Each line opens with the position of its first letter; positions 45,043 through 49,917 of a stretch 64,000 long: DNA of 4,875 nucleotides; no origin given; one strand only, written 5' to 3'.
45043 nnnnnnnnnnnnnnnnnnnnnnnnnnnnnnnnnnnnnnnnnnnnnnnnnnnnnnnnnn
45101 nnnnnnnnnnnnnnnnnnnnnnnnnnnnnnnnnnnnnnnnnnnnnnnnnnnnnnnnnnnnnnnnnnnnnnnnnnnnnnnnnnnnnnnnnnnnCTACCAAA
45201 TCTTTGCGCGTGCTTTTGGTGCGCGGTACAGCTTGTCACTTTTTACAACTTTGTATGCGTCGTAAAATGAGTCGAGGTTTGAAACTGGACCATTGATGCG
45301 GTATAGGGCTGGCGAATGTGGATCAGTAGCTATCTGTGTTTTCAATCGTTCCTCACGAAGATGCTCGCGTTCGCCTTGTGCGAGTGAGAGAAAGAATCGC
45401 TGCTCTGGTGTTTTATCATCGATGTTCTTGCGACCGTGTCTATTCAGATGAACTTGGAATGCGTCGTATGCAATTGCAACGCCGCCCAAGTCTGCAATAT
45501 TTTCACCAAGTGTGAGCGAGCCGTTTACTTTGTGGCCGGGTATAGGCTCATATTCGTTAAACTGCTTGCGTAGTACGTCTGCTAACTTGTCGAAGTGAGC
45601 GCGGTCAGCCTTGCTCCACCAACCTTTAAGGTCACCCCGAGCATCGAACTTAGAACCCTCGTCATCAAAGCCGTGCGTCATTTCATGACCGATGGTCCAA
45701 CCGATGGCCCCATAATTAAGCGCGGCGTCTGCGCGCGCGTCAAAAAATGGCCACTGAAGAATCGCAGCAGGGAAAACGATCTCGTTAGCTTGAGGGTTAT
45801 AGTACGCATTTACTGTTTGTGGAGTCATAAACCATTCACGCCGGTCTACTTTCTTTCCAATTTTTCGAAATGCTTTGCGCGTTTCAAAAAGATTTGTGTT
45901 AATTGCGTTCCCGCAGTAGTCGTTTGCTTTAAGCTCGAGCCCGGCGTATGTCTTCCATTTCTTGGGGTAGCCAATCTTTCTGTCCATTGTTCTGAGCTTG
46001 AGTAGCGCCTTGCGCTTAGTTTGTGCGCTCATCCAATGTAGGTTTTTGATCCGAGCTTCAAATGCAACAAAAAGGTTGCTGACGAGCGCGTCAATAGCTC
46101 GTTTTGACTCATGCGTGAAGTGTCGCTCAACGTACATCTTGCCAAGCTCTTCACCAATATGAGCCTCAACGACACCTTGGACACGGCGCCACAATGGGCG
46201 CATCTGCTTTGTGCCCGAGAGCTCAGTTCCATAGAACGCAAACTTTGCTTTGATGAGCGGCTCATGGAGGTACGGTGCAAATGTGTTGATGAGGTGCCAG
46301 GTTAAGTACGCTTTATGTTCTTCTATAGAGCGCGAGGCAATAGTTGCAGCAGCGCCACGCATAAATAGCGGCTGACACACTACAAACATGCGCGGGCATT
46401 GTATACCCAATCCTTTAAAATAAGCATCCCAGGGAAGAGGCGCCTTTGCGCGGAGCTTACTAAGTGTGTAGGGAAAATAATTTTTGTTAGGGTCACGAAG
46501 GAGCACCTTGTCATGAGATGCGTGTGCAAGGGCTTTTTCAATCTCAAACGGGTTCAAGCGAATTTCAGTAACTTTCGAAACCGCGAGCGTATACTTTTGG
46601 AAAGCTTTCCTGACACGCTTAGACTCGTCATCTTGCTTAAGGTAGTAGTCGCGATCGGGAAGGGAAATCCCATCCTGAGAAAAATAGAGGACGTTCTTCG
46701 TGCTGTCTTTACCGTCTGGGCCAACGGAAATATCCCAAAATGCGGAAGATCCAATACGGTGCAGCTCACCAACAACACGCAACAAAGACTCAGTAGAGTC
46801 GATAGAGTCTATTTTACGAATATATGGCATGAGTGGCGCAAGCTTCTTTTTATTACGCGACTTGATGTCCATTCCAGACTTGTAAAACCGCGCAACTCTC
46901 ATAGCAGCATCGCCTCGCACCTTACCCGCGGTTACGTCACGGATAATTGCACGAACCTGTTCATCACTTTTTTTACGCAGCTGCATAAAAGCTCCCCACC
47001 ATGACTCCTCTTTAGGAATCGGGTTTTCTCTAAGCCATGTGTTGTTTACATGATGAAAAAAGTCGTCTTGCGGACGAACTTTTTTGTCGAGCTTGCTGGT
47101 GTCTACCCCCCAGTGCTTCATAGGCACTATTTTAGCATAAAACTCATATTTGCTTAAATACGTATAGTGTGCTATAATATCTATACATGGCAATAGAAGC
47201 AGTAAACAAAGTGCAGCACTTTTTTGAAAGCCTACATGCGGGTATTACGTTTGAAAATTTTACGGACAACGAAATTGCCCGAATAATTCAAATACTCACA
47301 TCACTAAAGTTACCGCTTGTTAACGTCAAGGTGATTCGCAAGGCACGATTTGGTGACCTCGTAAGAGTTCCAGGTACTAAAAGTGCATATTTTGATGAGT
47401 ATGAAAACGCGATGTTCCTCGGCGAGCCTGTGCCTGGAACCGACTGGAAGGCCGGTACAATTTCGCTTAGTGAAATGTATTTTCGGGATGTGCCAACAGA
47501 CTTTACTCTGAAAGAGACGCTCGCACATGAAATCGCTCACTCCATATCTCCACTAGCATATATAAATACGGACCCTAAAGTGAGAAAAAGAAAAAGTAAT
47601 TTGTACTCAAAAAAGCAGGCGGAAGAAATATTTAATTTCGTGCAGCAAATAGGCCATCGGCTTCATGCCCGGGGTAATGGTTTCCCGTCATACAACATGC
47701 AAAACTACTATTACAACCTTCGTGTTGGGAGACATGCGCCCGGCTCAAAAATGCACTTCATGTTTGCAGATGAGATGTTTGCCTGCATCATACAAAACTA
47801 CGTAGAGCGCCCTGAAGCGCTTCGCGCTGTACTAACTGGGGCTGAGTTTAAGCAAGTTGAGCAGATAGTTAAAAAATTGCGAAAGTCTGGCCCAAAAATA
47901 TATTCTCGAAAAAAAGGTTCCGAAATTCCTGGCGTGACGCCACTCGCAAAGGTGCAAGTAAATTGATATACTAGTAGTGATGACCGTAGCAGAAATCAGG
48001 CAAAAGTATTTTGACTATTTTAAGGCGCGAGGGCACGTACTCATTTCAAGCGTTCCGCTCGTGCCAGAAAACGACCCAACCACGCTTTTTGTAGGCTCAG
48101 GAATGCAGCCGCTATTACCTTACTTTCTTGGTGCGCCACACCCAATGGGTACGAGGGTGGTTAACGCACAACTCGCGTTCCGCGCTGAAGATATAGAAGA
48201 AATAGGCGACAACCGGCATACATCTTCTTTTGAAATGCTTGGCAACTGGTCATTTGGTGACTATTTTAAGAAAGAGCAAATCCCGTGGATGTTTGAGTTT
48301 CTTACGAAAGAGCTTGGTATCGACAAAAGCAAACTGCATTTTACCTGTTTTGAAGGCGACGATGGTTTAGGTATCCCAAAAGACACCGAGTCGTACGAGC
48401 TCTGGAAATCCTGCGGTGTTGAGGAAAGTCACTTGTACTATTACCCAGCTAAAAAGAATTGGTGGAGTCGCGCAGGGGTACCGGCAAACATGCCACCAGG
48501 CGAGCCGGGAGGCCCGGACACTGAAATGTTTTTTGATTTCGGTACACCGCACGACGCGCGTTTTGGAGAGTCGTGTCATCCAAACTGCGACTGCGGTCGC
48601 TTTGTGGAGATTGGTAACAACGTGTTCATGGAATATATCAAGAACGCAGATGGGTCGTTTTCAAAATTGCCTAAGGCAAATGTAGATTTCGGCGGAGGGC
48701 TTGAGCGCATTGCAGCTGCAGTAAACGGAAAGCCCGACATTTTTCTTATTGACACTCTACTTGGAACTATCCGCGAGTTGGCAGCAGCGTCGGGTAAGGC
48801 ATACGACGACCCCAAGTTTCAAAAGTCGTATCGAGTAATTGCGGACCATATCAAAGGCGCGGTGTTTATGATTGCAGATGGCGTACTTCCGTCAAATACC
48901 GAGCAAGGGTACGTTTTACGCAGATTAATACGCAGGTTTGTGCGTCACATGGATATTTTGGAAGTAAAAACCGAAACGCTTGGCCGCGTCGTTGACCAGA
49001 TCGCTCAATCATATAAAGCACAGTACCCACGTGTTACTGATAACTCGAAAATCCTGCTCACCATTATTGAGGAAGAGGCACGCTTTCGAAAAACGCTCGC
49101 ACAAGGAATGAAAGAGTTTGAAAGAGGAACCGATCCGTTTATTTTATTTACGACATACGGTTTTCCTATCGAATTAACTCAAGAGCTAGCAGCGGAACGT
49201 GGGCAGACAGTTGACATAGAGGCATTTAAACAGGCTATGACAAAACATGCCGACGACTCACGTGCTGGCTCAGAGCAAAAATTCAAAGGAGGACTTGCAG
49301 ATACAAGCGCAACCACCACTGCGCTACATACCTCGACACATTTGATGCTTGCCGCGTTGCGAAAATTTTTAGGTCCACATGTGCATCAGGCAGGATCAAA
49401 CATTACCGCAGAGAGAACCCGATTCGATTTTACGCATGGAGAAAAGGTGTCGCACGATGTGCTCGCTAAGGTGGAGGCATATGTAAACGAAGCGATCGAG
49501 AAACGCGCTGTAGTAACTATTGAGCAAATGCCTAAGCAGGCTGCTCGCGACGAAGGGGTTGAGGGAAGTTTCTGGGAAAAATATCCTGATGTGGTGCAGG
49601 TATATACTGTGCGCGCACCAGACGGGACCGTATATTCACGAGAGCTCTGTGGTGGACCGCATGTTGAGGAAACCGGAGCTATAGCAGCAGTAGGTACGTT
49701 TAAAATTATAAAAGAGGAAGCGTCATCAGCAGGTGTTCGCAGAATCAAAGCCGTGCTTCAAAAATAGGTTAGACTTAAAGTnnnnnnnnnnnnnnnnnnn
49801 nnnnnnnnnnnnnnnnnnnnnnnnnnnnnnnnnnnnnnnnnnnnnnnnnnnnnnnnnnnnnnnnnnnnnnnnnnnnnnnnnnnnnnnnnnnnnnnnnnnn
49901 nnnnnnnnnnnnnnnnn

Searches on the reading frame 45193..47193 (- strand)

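Call 88: search_protein_families(library=pfam, proteins=[window:45193-47193:-], max_evalue=0.00001)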
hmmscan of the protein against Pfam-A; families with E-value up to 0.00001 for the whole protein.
window:45193-47193:- (666 aa): 2 families
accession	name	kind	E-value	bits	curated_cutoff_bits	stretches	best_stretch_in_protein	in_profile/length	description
PF05649.18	Peptidase_M13_N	-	2.3e-105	353.6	32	1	41-410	1-381/381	Peptidase family M13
PF01431.27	Peptidase_M13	-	3.4e-64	216.7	24.5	1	462-662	1-204/205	Peptidase family M13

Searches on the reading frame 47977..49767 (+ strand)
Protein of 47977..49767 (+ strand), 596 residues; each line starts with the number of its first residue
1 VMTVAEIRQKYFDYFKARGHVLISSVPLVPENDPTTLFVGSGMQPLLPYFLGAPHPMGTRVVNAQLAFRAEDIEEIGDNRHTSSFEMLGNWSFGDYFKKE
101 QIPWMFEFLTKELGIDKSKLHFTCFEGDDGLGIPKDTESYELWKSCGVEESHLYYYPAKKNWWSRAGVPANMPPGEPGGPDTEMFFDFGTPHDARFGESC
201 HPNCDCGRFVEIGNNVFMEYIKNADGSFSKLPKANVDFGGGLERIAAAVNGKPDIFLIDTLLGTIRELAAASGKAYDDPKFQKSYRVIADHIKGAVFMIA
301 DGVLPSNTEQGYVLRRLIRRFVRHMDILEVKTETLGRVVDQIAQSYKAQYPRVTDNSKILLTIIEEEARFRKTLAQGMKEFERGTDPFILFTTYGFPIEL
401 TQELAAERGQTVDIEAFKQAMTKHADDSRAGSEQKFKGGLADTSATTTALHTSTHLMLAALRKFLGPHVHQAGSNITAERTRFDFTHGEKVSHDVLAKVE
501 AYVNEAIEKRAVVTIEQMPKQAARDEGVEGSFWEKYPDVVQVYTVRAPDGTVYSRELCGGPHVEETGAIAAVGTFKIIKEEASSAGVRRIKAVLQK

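Call 88: search_protein_families(library=pfam, proteins=[window:47977-49767:+], max_evalue=0.00001)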
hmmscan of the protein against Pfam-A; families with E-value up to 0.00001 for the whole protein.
window:47977-49767:+ (596 aa): 2 families
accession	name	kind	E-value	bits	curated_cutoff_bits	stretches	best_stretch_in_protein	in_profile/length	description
PF01411.24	tRNA-synt_2c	-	1.6e-115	387.2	30.3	1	6-439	1-437/552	tRNA synthetases class II (A)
PF07973.19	tRNA_SAD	-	6.2e-11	42.5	24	1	542-590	3-43/44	Threonyl and Alanyl tRNA synthetase second additional domain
